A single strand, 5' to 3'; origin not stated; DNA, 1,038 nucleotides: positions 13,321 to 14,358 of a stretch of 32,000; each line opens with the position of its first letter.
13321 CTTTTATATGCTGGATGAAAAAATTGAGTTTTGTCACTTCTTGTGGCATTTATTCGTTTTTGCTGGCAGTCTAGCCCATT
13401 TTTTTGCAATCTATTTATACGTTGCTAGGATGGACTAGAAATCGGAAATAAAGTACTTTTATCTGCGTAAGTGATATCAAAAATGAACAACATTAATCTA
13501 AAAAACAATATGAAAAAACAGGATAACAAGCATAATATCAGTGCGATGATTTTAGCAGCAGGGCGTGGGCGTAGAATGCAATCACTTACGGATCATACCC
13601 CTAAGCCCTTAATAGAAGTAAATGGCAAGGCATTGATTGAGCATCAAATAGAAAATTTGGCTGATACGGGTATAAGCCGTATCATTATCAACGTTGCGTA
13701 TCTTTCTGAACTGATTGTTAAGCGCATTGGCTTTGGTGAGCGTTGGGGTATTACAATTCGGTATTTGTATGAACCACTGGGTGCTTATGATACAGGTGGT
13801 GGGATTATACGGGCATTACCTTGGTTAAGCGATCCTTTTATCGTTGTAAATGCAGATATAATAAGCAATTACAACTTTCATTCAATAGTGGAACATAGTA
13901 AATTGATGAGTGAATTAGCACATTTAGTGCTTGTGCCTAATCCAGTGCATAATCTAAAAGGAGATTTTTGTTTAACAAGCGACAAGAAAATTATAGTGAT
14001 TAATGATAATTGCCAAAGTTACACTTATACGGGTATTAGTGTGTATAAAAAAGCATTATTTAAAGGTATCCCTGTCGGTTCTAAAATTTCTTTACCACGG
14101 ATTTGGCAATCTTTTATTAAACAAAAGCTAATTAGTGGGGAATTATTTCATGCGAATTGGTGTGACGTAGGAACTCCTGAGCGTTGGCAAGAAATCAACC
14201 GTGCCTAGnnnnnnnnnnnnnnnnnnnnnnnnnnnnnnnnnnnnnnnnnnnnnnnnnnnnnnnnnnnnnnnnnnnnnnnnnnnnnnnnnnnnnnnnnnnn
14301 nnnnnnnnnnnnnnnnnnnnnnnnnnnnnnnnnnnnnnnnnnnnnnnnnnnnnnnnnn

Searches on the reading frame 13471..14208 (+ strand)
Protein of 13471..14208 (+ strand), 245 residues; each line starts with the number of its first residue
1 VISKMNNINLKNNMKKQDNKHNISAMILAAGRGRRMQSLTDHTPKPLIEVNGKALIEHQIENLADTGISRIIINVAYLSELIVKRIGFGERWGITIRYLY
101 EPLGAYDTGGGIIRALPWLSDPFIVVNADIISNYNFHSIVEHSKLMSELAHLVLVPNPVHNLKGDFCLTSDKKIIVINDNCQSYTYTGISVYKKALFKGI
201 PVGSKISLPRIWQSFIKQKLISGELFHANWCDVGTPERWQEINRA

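Call 5: search_protein_families(library=pfam, proteins=[window:13471-14208:+])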
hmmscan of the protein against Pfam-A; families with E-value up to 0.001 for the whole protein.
window:13471-14208:+ (245 aa): 3 families
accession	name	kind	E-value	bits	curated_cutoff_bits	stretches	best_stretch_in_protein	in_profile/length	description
PF00483.29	NTP_transferase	-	1.2e-20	74.6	21.2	1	25-242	2-238/245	Nucleotidyl transferase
PF12804.13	NTP_transf_3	-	2.9e-13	50.7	27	1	25-130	1-96/160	MobA-like NTP transferase domain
PF01128.25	IspD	-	5e-06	26.9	27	1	24-75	2-51/221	2-C-methyl-D-erythritol 4-phosphate cytidylyltransferase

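Call 44: search_protein_families(library=ncbifam, proteins=[window:13471-14205:+])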
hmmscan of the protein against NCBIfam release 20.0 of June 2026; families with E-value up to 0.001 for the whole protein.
window:13471-14205:+ (245 aa): 36 families (the best 25 are shown)
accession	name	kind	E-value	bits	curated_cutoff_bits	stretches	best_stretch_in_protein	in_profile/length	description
NF045761.1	NAMPUrTaseMurU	equivalog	1.7e-72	243.9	250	1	24-244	2-225/226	N-acetylmuramate alpha-1-phosphate uridylyltransferase MurU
NF045697.1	MurNAcPUrMurU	equivalog_domain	4.5e-26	91.7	370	1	26-238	1-220/229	N-acetylmuramate alpha-1-phosphate uridylyltransferase MurU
NF052502.1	man1P_GTase_Rv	exception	7.7e-26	90.8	440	1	24-239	2-223/352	mannose-1-phosphate guanylyltransferase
TIGR03992.1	Arch_glmU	subfamily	1.2e-22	80.3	292.1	1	24-236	2-217/393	bifunctional sugar-1-phosphate nucleotidylyltransferase/acetyltransferase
NF041313.1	UDPGP_AglF_Halo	equivalog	8.3e-21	74.5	400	1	24-153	2-129/234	UTP--glucose-1-phosphate uridylyltransferase AglF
NF049965.1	GlMnHpPGnyltfHddC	equivalog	3e-18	66.3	300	1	24-242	2-217/221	D-glycero-D-manno-heptose 1-phosphate guanosyltransferase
TIGR01208.1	rmlA_long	equivalog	2.8e-13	49.5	320.25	1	25-155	2-133/353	glucose-1-phosphate thymidylyltransferase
NF003670.0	PRK05293.1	equivalog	3.4e-10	39.4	470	1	20-95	2-78/382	glucose-1-phosphate adenylyltransferase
NF001947.0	PRK00725.1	subfamily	3.8e-10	39.1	470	1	11-89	5-84/426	glucose-1-phosphate adenylyltransferase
NF041173.1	Sug_nt_acttase_Thmprot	equivalog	7.6e-10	38.3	600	1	24-243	2-224/405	bifunctional sugar-1-phosphate nucleotidylyltransferase/acetyltransferase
TIGR00454.1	TIGR00454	hypoth_equivalog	1.7e-09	37.8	174.7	1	24-73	2-47/183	TIGR00454 family protein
NF041135.1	IPPtranDIPPsyn_Thcocales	equivalog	9.7e-09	34.7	580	1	24-137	2-109/419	bifunctional L-myo-inositol-1-phosphate cytidylyltransferase/CDP-L-myo-inositol myo-inositolphosphotransferase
TIGR02091.1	glgC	equivalog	1e-08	34.7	424.9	1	24-92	2-69/364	glucose-1-phosphate adenylyltransferase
TIGR02623.1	G1P_cyt_trans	equivalog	1.4e-08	34.5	300.25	1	24-82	2-60/255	glucose-1-phosphate cytidylyltransferase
NF045495.1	AdoCbiPCobY_Meth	equivalog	2.3e-08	33.8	250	1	24-132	2-106/195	adenosylcobinamide-phosphate guanylyltransferase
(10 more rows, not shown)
